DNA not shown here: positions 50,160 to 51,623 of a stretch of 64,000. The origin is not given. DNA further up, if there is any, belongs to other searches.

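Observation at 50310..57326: PAS sensor plus PP2C phosphatase divergent from rex-hydCBA: candidate post-translational or regulatory module for an electron-bifurcating-type [FeFe] hydrogenase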

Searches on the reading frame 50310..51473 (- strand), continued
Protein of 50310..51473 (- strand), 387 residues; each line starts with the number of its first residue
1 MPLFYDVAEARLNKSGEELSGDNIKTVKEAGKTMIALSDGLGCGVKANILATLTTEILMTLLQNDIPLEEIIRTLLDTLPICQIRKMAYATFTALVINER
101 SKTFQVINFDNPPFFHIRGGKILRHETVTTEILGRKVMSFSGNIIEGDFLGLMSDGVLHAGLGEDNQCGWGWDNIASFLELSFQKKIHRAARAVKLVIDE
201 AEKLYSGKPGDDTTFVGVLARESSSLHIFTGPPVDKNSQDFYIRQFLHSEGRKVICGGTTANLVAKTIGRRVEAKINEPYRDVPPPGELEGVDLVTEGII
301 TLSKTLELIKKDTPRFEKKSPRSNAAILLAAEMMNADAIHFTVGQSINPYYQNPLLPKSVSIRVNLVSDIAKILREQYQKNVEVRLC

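Call 86: find_encoding_contigs(protein=P0410, flank=8000, max_places=1)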
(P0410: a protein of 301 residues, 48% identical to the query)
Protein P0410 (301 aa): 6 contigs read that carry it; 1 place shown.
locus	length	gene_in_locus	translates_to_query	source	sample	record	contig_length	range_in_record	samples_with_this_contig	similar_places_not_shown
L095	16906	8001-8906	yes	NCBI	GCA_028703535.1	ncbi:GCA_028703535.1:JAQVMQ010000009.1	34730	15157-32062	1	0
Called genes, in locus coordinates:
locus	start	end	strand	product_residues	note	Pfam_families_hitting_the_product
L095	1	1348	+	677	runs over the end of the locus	PF16927:HisKA_7TM, PF13492:GAF_3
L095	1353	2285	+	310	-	PF13593:SBF_like, PF01758:SBF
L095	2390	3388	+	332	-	-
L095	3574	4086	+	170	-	PF01257:2Fe-2S_thioredx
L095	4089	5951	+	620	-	PF01257:2Fe-2S_thioredx (weak), PF01512:Complex1_51K, PF10531:SLBB (weak), PF10589:NADH_4Fe-4S, PF12838:Fer4_7, PF13237:Fer4_10, PF14697:Fer4_21, PF00037:Fer4, +6 more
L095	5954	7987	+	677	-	PF13510:Fer2_4, PF10588:NADH-G_4Fe-4S_3, PF13237:Fer4_10 (weak), PF22117:Fer4_Nqo3, PF12838:Fer4_7, PF02906:Fe_hyd_lg_C, PF02256:Fe_hyd_SSU, PF01257:2Fe-2S_thioredx, +3 more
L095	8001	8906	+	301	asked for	PF06971:Put_DNA-bind_N, PF02629:CoA_binding, PF01257:2Fe-2S_thioredx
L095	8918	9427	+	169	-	PF13426:PAS_9 (weak)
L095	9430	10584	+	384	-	PF07228:SpoIIE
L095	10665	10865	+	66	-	-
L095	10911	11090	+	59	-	-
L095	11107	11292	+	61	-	-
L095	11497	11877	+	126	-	PF00999:Na_H_Exchanger (weak)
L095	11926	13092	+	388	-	PF04945:YHS, PF03773:ArsP_1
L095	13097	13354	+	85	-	PF01713:Smr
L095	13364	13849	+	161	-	PF01966:HD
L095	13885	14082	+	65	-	-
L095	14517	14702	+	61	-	-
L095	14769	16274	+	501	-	PF02811:PHP (faint), PF02958:EcKL (faint), PF01636:APH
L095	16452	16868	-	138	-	-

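Call 89: search_solved_structures(query=window:50310-51473:-, max_evalue=0.01, show_alignments=2)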
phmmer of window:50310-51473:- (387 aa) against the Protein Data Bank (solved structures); distinct sequences matched with E-value up to 0.01: 3.
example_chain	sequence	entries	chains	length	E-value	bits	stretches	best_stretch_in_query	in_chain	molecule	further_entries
5mqh_A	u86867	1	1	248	1.7e-08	37.3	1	10-217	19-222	Serine phosphatase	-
3t91_A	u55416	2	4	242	6e-08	35.5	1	9-217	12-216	Stage II sporulation protein E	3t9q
5ucg_A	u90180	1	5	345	2.9e-07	33.3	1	10-171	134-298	Stage II sporulation protein E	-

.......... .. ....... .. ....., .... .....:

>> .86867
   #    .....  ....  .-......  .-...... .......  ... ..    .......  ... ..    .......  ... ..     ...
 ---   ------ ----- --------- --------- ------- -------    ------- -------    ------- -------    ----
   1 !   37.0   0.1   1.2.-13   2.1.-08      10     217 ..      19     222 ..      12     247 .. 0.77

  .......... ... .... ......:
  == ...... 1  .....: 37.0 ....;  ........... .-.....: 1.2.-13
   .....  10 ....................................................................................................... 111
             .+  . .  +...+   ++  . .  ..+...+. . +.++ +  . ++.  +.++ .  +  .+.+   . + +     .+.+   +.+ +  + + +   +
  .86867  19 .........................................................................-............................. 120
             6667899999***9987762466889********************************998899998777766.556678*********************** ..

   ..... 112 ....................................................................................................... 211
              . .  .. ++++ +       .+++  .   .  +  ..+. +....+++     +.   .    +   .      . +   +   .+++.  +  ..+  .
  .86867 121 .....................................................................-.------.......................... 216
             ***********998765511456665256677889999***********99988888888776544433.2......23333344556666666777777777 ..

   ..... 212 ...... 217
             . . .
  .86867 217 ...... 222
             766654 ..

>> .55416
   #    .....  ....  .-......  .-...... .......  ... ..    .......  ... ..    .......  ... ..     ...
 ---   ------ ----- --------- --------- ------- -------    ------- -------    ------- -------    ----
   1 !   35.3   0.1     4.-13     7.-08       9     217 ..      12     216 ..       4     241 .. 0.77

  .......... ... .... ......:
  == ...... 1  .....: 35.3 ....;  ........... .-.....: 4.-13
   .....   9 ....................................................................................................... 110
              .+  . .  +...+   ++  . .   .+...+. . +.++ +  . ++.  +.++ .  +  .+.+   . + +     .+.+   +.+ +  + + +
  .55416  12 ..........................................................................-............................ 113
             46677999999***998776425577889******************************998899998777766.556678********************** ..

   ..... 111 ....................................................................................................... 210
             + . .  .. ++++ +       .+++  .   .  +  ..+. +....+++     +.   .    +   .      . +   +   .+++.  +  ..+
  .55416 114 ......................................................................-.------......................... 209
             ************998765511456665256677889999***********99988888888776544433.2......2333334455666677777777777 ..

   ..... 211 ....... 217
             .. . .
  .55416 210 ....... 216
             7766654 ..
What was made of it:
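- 50811..51473 (-): PP2C (SpoIIE/RsbU-type) Ser/Thr phosphatase domain, residues 1-221 of the 387-aa protein. In the alignment to SpoIIE, D22, D39, D155 and D211/D212 line up with the SGD, SDGMG, MSDG and DDMT motifs (call 89).
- On PP2C / SpoIIE-RsbU phosphatase family (PF07228): D22, D39, D155 and D211/D212 align with the SGD, SDGMG, MSDG and DDMT motifs of SpoIIE (call 89).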
